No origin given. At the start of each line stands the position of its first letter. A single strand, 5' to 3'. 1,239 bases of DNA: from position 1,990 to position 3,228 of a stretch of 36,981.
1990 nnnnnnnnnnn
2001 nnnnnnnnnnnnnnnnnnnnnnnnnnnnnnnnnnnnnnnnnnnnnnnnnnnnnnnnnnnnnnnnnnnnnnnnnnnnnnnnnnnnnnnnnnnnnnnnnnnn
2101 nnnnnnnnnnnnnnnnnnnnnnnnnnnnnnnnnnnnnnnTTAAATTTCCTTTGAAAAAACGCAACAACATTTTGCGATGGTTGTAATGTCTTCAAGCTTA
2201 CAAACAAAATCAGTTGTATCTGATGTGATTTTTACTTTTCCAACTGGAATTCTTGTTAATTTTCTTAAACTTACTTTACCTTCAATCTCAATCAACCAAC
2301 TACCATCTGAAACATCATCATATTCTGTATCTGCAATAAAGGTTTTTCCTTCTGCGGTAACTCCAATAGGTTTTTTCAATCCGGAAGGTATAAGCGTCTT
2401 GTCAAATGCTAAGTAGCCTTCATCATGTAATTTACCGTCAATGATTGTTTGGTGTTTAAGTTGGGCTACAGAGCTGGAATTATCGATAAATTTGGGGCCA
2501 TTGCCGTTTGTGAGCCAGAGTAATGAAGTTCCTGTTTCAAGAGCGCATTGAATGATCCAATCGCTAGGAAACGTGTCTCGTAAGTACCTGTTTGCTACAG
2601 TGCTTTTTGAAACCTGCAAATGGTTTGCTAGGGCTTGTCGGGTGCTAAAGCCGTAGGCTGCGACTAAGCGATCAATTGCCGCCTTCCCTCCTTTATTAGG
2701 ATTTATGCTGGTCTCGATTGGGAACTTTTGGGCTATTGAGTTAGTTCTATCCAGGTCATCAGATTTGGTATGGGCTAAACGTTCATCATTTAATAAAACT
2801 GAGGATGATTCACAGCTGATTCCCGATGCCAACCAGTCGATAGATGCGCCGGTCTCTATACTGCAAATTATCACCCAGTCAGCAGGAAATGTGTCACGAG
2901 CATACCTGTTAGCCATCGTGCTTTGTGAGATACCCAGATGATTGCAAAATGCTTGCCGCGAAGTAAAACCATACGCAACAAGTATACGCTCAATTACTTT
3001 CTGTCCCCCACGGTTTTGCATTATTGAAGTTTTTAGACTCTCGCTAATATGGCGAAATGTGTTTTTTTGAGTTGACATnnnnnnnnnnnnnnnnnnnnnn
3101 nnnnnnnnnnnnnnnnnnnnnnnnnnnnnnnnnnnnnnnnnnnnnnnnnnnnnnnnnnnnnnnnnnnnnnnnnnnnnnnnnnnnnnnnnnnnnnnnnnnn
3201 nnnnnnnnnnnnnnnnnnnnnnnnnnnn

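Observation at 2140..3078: Immunity repressor carries two tandem 186-CI-type DNA-binding domains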

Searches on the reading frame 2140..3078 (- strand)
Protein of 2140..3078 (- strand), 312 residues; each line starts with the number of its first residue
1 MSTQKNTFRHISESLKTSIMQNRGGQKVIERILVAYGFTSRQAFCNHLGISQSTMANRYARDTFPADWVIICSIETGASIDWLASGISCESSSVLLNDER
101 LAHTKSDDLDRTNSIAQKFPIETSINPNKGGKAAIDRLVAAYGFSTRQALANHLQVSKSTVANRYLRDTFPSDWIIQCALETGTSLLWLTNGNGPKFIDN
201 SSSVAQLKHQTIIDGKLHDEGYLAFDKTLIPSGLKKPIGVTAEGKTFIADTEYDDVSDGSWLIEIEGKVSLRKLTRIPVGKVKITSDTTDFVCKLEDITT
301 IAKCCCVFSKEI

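Call 3: search_protein_families(library=pfam, proteins=[window:2140-3078:-], max_evalue=1)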
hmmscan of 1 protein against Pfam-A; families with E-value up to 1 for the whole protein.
window:2140-3078:- (312 aa): 11 families
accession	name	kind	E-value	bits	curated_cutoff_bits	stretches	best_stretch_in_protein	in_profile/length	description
PF07022.19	Phage_CI_repr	-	5.2e-55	184.1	22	2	133-196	1-64/65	Bacteriophage CI repressor helix-turn-helix domain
PF16452.10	Phage_CI_C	-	1.5e-30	105.8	27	1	207-305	2-100/101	Bacteriophage CI repressor C-terminal domain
PF18024.7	HTH_50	-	0.0001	22.4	27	2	39-61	24-46/50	Helix-turn-helix domain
PF08220.18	HTH_DeoR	-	0.057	13.6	21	0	135-161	5-31/57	DeoR-like helix-turn-helix domain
PF13693.12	HTH_35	-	0.07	13.6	25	0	148-188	19-59/75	Winged helix-turn-helix DNA-binding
PF13560.12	HTH_31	-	0.12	13.1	27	0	146-162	16-32/64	Helix-turn-helix domain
PF07453.19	NUMOD1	-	0.13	13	22.8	0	144-166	16-37/37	NUMOD1 domain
PF17351.7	DUF5380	-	0.15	12.4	29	1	223-282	21-74/85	Family of unknown function (DUF5380)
PF02796.21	HTH_7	-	0.16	12.5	23.8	0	143-161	21-38/45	Helix-turn-helix domain of resolvase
PF04565.21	RNA_pol_Rpb2_3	-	0.19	12.4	21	0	49-76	23-50/68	RNA polymerase Rpb2, domain 3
PF13022.12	HTH_Tnp_1_2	-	0.19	12.3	27.9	0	26-55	12-43/122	Helix-turn-helix of insertion element transposase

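Call 4: search_protein_families(library=phrogs, proteins=[window:2140-3078:-], max_evalue=0.01)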
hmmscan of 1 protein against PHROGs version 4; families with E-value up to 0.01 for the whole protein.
window:2140-3078:- (312 aa): 10 families
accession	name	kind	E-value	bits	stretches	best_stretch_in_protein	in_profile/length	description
phrog_4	-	transcription regulation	8.4e-68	230.2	3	1-93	27-119/400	transcriptional repressor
phrog_9710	-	unknown function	5.9e-21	75.4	2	134-200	17-86/95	-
phrog_34054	-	transcription regulation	4.8e-15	56.4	1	244-306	7-69/74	transcriptional repressor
phrog_2328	-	transcription regulation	1.1e-09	39.2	1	146-196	30-81/128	transcriptional repressor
phrog_3037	-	transcription regulation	2e-09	38.5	1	22-100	12-91/189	transcriptional repressor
phrog_8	-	transcription regulation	1.4e-05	25.7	0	142-202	169-228/346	transcriptional regulator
phrog_9103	-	transcription regulation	0.00012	23.1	0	134-178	12-55/78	transcriptional repressor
phrog_30908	-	unknown function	0.00026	22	1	244-305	63-124/130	-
phrog_1702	-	transcription regulation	0.0003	21.7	0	133-164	16-47/87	transcriptional repressor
phrog_4583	-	transcription regulation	0.0068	17.4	0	39-61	24-46/81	transcriptional repressor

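Call 5: search_solved_structures(query=window:2140-3078:-, max_evalue=1, show_alignments=3)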
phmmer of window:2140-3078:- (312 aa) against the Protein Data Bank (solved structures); distinct sequences matched with E-value up to 1: 5.
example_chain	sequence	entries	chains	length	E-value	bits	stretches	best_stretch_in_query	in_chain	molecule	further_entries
2fjr_A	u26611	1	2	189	1.8e-32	116.4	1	134-310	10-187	Repressor protein CI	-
2fkd_A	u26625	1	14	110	3.1e-12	49.9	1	211-310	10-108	Repressor protein CI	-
7jvt_C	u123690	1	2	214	1.1e-11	48.2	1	208-310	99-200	Repressor protein CI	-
3k9d_A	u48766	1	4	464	0.017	18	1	175-253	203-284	ALDEHYDE DEHYDROGENASE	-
8dwk_C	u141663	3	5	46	0.76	12.6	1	267-310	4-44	E3 ubiquitin-protein ligase PPP1R11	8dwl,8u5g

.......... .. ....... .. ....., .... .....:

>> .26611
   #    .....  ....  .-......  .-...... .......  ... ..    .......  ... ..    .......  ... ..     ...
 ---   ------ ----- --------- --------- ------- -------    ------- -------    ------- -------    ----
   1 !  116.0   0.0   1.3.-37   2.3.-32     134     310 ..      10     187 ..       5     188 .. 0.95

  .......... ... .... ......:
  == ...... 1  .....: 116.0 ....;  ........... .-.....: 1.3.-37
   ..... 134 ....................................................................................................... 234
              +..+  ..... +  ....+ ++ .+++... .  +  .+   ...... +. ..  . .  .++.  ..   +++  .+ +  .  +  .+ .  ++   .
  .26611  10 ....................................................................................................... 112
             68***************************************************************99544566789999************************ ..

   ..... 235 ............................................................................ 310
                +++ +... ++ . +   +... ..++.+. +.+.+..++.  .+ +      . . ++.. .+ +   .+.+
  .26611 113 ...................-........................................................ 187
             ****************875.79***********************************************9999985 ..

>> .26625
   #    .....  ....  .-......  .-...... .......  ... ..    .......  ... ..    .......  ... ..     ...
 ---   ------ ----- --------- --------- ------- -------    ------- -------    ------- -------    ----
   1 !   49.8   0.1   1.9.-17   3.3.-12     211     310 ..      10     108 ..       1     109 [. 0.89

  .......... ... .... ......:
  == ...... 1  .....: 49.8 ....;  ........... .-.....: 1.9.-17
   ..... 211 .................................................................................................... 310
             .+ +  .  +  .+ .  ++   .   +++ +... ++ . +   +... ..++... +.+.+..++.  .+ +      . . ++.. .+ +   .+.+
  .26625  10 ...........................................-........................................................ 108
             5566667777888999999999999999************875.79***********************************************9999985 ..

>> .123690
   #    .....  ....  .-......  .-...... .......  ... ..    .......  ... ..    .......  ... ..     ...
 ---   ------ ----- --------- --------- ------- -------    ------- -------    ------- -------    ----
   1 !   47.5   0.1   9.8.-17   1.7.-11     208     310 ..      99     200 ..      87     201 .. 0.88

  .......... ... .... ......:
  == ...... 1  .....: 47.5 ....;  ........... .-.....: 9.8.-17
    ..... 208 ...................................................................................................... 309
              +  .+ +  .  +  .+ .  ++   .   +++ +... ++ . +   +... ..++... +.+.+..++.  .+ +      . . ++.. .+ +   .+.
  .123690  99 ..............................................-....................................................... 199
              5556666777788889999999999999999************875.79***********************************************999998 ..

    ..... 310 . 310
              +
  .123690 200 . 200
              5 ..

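Call 6: search_dna_similar(query=window:2140-3078:-, collection=phages, mode=protein, max_rows=40)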
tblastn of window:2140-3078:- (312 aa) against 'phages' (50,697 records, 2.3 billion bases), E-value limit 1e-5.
Records with a match: 137; places in all: 149; records where one place covers at least 80% of the query: 81.
Best place of each record, by identity: 60-80% 1; <60% 136.
By first word of the organism name: Klebsiella 49; Yersinia 24; Salmonella 17; Escherichia 14; Vibrio 12; Pasteurella 5; Haemophilus 5; Erwinia 4; Pseudomonas 3; Cronobacter 2; and 2 more.
By host as written in the record: Klebsiella pneumoniae 32; - 16; Yersinia pestis EV76-CN 14; Yersinia enterocolitica 8; Klebsiella pneumoniae ST437-OXA245 4; Salmonella sp. 3; Klebsiella pneumoniae ST258-KPC3 2; Klebsiella pneumoniae KL49 2; and 42 more.
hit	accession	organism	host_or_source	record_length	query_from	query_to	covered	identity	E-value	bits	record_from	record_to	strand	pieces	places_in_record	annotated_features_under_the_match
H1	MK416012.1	Klebsiella phage ST437-OXA245phi4.2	Klebsiella pneumoniae ST437-OXA245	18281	1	312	100%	54.2%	4e-109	353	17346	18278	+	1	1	repressor protein CI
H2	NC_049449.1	Klebsiella phage ST437-OXA245phi4.2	Klebsiella pneumoniae ST437-OXA245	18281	1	312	100%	54.2%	4e-109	353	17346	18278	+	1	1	repressor protein CI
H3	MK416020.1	Klebsiella phage ST11-VIM1phi8.4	Klebsiella pneumoniae ST11-VIM1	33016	1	312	100%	54.2%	4e-109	353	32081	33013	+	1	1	repressor protein CI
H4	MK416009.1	Klebsiella phage ST11-OXA245phi3.1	Klebsiella pneumoniae ST11-OXA245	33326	1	312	100%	54.2%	4e-109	353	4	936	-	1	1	repressor protein CI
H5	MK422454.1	Klebsiella phage ST340-VIM1phi10.2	Klebsiella pneumoniae ST340-VIM1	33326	1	312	100%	54.2%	4e-109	353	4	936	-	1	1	repressor protein CI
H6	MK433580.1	Klebsiella phage ST11-OXA48phi15.3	Klebsiella pneumoniae ST11-OXA48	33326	1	312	100%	54.2%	4e-109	353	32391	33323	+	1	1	repressor protein CI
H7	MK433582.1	Klebsiella phage ST258-KPC3phi16.2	Klebsiella pneumoniae ST258-KPC3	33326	1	312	100%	54.2%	4e-109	353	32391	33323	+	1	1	repressor protein CI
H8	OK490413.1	Klebsiella phage Kp4860-7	Klebsiella pneumoniae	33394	1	312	100%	49.7%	1e-93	309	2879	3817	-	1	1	record has no annotation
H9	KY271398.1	Klebsiella phage 4LV2017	Klebsiella pneumoniae KL49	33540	1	312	100%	49.7%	1e-93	309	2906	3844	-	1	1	repressor protein CI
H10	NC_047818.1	Klebsiella phage 4LV2017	Klebsiella pneumoniae KL49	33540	1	312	100%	49.7%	1e-93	309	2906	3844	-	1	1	repressor protein CI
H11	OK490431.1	Klebsiella phage Kp4871-2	Klebsiella pneumoniae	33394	1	312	100%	49.4%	8e-93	306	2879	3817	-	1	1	record has no annotation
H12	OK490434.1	Klebsiella phage Kp4872-2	Klebsiella pneumoniae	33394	1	312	100%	49.4%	8e-93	306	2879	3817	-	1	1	record has no annotation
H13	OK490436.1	Klebsiella phage Kp4873-1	Klebsiella pneumoniae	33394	1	312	100%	49.4%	8e-93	306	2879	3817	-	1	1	record has no annotation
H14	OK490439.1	Klebsiella phage Kp4874-1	Klebsiella pneumoniae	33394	1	312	100%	49.4%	8e-93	306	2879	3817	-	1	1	record has no annotation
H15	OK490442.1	Klebsiella phage Kp4875-1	Klebsiella pneumoniae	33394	1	312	100%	49.4%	8e-93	306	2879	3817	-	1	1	record has no annotation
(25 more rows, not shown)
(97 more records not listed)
